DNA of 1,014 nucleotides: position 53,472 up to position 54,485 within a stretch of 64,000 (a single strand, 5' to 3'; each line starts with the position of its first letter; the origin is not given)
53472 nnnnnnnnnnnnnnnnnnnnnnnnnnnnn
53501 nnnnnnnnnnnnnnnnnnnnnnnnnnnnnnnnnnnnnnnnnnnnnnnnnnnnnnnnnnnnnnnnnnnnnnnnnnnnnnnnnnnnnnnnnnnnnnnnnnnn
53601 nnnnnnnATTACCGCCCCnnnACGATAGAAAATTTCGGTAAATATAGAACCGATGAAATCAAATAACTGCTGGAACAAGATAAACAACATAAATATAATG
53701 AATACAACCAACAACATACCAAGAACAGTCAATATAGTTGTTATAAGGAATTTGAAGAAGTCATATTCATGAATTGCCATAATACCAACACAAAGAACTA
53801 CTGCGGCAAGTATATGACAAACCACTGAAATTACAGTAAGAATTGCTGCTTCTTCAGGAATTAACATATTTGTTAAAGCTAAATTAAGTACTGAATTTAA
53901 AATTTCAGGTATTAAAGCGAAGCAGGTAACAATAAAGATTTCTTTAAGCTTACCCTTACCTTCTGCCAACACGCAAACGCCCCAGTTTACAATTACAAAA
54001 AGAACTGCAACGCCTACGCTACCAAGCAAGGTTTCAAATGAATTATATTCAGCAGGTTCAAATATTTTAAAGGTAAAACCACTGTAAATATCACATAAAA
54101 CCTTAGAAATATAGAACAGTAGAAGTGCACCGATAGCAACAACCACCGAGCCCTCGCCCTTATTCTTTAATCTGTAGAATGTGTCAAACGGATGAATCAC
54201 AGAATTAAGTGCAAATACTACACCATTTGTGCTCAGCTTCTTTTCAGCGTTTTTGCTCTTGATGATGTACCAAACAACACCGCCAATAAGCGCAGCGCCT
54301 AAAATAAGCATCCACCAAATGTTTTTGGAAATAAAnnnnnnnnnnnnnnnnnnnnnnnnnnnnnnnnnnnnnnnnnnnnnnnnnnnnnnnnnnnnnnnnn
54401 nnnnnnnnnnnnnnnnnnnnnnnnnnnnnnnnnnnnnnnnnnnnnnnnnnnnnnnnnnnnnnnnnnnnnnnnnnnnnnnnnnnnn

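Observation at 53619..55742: NHL beta-propeller / TPR / Yip1 membrane-domain fusion encoded between two ABC permease pairs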

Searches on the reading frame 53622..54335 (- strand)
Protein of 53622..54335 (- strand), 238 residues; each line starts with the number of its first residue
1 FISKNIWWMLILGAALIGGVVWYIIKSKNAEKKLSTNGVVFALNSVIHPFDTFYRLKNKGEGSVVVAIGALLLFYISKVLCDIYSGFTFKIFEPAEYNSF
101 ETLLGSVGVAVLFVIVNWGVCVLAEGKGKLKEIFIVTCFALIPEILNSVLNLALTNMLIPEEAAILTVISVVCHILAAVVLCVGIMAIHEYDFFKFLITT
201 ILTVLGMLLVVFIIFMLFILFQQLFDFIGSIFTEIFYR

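Call 42: search_protein_representatives(protein=window:53622-54335:-)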
Query: 238 residues. Proteins with E-value up to 0.001 (for the whole library): 1352; up to 1e-10: 901; up to 1e-30: 86. The best 150 are listed.
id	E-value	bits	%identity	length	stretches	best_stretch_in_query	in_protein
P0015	2.9e-106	371.0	74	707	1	1-238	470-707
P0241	4.9e-58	213.1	47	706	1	1-238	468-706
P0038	8.4e-56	205.8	46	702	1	1-238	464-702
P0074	4.6e-53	196.9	46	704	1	1-238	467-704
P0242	2.6e-52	194.4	42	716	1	1-238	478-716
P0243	6.9e-52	193.0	43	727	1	6-238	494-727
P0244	2.0e-50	188.3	44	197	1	43-238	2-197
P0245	9.5e-50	186.0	42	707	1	1-238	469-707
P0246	2.2e-48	181.6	42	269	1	10-238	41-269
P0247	2.3e-47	178.2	43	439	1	1-237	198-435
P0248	3.9e-47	177.5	36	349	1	2-238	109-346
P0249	1.5e-46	175.5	43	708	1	5-238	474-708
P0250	1.6e-45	172.2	41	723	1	4-236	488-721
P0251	1.7e-45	172.1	39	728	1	1-237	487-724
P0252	8.7e-44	166.5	41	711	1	2-238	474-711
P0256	4.2e-43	164.3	39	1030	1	2-237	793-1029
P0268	1.3e-40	156.1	39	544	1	14-235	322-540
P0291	1.8e-35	139.3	38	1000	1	1-236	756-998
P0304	1.1e-33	133.5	34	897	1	2-235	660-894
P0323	9.6e-31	123.8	37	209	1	45-238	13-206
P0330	5.0e-30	121.5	34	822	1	43-238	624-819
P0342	1.5e-28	116.7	30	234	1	35-238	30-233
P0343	1.9e-28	116.4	30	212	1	42-238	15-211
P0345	2.6e-28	115.9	34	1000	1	39-238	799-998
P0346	3.1e-28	115.6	33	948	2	1-235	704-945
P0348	6.5e-28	114.6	30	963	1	1-234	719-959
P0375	2.4e-26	109.5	31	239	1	33-238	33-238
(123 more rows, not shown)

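Call 43: search_protein_families(library=pfam, proteins=[P0256, P0291, P0345, P0346, P0348, P0304, P0330, P0342, P0343, P0268], max_evalue=0.001)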
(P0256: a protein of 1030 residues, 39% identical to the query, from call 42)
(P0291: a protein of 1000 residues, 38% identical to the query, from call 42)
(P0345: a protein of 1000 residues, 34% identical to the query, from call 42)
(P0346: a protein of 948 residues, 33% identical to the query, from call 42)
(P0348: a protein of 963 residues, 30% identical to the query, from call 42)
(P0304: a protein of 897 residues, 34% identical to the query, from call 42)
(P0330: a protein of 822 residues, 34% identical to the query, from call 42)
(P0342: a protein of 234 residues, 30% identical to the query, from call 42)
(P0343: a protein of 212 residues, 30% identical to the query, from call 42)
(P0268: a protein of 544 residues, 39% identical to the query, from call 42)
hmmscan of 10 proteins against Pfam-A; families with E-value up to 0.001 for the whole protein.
P0256 (1030 aa): 3 families
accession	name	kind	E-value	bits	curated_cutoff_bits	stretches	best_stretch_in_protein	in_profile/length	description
PF04893.22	Yip1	-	3.5e-12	47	28.6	1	837-1006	3-172/173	Yip1 domain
PF01436.27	NHL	-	3e-08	33.7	20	0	419-440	6-27/28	NHL repeat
PF13414.12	TPR_11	-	5.7e-05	23.2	26.8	1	710-749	3-42/42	TPR repeat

P0291 (1000 aa): 5 families
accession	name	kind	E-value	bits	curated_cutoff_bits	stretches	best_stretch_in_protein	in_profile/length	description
PF04893.22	Yip1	-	2.1e-15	57.5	28.6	1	806-974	2-170/173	Yip1 domain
PF01436.27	NHL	-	2e-05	24.8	20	0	415-437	3-25/28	NHL repeat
PF07719.23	TPR_2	-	0.00059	20.2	27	0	716-737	4-25/34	Tetratricopeptide repeat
PF00515.34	TPR_1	-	0.00072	19.7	27.8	0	716-737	4-25/34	Tetratricopeptide repeat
PF13432.12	TPR_16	-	0.00086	20.2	32.7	0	683-737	1-55/65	Tetratricopeptide repeat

P0345 (1000 aa): 2 families
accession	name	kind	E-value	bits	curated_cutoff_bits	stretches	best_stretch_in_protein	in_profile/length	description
PF04893.22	Yip1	-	1.5e-15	57.9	28.6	1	804-974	2-172/173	Yip1 domain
PF01436.27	NHL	-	7.3e-06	26.2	20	0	304-326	5-28/28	NHL repeat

P0346 (948 aa): 2 families
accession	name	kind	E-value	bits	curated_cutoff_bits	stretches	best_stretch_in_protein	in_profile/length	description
PF04893.22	Yip1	-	6.3e-13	49.4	28.6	1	754-923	2-171/173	Yip1 domain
PF01436.27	NHL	-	8e-07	29.2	20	0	315-338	1-25/28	NHL repeat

P0348 (963 aa): 2 families
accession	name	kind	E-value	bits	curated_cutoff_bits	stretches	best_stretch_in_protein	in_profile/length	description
PF04893.22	Yip1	-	3e-16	60.2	28.6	1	769-939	2-172/173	Yip1 domain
PF01436.27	NHL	-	3.9e-11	42.9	20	0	381-402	5-26/28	NHL repeat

P0304 (897 aa): 6 families
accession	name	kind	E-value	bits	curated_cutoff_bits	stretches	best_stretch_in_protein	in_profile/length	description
PF01436.27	NHL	-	4.5e-14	52.1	20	0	308-331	4-27/28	NHL repeat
PF04893.22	Yip1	-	4.3e-13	49.9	28.6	1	704-872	3-172/173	Yip1 domain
PF14559.12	TPR_19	-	6.5e-06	26.8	25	1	595-636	4-45/68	Tetratricopeptide repeat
PF13414.12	TPR_11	-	6.7e-06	26.1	26.8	1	590-627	2-39/42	TPR repeat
PF13432.12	TPR_16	-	1.9e-05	25.5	32.7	1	595-640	10-55/65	Tetratricopeptide repeat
PF08450.18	SGL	-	0.00027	21.1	26.3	0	309-345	187-223/246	SMP-30/Gluconolactonase/LRE-like region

P0330 (822 aa): 3 families
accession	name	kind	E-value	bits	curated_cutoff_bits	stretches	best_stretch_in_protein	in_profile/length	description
PF04893.22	Yip1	-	1.8e-16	60.9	28.6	1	625-795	2-173/173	Yip1 domain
PF25021.1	TEN_NHL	-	0.00011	21.7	27.1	1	69-168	258-353/357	Teneurin NHL domain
PF13414.12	TPR_11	-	0.00064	19.8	26.8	0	424-462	4-42/42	TPR repeat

P0342 (234 aa): 1 family
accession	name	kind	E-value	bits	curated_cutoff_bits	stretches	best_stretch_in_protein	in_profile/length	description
PF04893.22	Yip1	-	3.6e-16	59.9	28.6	1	39-209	2-172/173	Yip1 domain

P0343 (212 aa): 1 family
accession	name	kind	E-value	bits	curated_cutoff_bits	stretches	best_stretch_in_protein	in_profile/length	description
PF04893.22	Yip1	-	4e-15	56.5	28.6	1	17-186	2-171/173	Yip1 domain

P0268 (544 aa): 6 families
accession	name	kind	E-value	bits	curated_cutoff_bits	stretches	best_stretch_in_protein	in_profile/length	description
PF04893.22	Yip1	-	2.6e-10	40.9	28.6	1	353-517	6-171/173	Yip1 domain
PF14559.12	TPR_19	-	2e-06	28.4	25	1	238-285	1-48/68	Tetratricopeptide repeat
PF07719.23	TPR_2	-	1.2e-05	25.5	27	0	230-260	3-33/34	Tetratricopeptide repeat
PF13414.12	TPR_11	-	7.8e-05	22.7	26.8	1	236-276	2-42/42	TPR repeat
PF01436.27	NHL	-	0.00016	22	20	0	197-223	1-28/28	NHL repeat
PF00515.34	TPR_1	-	0.00028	21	27.8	0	235-260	8-33/34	Tetratricopeptide repeat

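Call 58: find_encoding_contigs(protein=P0342, flank=8000, max_places=3)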
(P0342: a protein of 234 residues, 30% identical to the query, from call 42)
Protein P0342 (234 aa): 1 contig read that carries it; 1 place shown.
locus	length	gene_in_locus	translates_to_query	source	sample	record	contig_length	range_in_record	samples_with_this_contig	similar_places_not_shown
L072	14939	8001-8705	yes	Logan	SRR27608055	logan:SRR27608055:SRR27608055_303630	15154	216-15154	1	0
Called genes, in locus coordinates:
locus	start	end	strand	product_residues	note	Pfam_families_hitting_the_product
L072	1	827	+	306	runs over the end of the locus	PF00528:BPD_transp_1 (weak)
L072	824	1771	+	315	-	PF00528:BPD_transp_1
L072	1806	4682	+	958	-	PF01547:SBP_bac_1, PF13416:SBP_bac_8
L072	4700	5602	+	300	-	PF00528:BPD_transp_1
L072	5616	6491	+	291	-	PF00528:BPD_transp_1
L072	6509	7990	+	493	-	PF01436:NHL (faint), PF00515:TPR_1 (faint), PF07719:TPR_2 (faint)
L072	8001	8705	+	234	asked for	PF04893:Yip1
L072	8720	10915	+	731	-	PF18952:DUF5696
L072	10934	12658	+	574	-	PF16173:DUF4874, PF16116:DUF4832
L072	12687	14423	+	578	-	PF16173:DUF4874, PF16116:DUF4832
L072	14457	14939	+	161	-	?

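Call 59: find_encoding_contigs(protein=P0256, flank=8000, max_places=2)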
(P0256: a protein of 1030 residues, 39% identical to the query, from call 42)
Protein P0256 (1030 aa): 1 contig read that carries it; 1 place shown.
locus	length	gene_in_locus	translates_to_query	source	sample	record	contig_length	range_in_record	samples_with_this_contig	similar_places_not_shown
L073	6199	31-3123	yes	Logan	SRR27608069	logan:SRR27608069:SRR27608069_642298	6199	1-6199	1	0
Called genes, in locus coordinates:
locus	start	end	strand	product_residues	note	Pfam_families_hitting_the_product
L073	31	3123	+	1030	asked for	PF01436:NHL (faint), PF04893:Yip1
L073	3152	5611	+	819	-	PF18952:DUF5696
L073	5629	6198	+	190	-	?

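Call 60: find_encoding_contigs(protein=P0343, flank=8000, max_places=2)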
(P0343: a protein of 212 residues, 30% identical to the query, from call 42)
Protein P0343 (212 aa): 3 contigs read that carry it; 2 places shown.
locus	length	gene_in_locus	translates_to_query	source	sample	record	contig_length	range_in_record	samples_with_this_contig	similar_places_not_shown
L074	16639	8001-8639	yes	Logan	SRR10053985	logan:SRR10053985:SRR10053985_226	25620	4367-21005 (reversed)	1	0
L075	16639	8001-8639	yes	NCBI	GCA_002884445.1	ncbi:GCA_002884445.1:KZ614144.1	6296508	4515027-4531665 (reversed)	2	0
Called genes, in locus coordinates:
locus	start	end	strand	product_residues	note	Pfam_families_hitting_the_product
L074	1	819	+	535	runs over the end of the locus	PF00072:Response_reg, PF00165:HTH_AraC, PF12833:HTH_18, PF00165:HTH_AraC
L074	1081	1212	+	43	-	-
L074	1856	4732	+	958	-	PF01547:SBP_bac_1, PF13416:SBP_bac_8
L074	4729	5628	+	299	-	PF00528:BPD_transp_1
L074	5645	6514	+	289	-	PF00528:BPD_transp_1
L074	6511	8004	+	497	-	PF01436:NHL (faint)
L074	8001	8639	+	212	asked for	PF04893:Yip1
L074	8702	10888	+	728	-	PF18952:DUF5696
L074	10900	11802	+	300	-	PF00528:BPD_transp_1 (weak)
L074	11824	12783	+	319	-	PF00528:BPD_transp_1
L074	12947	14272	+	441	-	-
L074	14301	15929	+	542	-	PF00251:Glyco_hydro_32N, PF22847:Glyco_hydro_43_rel (weak), PF04616:Glyco_hydro_43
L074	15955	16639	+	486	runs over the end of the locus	PF00251:Glyco_hydro_32N, PF08244:Glyco_hydro_32C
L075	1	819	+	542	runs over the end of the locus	PF00072:Response_reg, PF00165:HTH_AraC, PF12833:HTH_18, PF00165:HTH_AraC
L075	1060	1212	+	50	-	-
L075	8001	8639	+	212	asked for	PF04893:Yip1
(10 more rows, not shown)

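Call 61: find_encoding_contigs(protein=P0323, flank=8000, max_places=2)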
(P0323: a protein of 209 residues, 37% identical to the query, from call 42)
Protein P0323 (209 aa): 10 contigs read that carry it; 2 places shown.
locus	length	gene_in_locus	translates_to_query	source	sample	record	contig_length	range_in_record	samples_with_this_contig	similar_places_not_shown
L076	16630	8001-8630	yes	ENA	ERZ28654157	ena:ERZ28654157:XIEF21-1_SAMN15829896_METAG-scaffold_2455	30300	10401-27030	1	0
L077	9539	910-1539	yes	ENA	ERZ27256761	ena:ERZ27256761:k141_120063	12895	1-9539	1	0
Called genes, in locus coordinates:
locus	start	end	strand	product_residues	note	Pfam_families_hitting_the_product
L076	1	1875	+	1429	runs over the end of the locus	PF00404:Dockerin_1 (weak)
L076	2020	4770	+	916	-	PF01547:SBP_bac_1, PF13416:SBP_bac_8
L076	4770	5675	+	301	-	-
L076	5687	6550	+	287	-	PF00528:BPD_transp_1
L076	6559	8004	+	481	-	PF01436:NHL (faint), PF07719:TPR_2 (faint), PF13432:TPR_16 (weak)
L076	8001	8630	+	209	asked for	PF04893:Yip1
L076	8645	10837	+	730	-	PF18952:DUF5696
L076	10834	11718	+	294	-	-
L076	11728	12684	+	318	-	PF00528:BPD_transp_1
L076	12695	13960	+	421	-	-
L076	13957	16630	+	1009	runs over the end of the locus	PF03065:Glyco_hydro_57 (weak), PF01074:Glyco_hydro_38N, PF09261:Alpha-mann_mid, PF07748:Glyco_hydro_38C, PF17677:Glyco_hydro38C2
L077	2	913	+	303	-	?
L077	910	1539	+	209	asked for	PF04893:Yip1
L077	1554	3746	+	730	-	PF18952:DUF5696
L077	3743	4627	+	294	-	-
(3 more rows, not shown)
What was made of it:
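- Tried and rejected: I rejected this because independent contigs and a 6.3-Mb assembly show the same split, with a 4-nt overlap or an 11-nt spacer (calls 58, 60, 61).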

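Call 62: find_encoding_contigs(protein=P0375, flank=8000, max_places=2)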
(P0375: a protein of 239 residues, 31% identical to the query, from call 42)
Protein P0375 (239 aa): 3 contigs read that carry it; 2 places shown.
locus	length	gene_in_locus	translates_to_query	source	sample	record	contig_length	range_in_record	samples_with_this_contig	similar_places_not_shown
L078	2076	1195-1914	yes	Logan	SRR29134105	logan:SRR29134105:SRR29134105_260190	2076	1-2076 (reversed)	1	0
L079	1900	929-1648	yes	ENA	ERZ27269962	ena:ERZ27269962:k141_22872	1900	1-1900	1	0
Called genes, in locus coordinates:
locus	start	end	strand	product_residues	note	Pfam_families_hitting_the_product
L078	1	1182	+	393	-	?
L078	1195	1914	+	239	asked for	PF04893:Yip1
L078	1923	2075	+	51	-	?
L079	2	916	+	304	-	?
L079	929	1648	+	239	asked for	PF04893:Yip1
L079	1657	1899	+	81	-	?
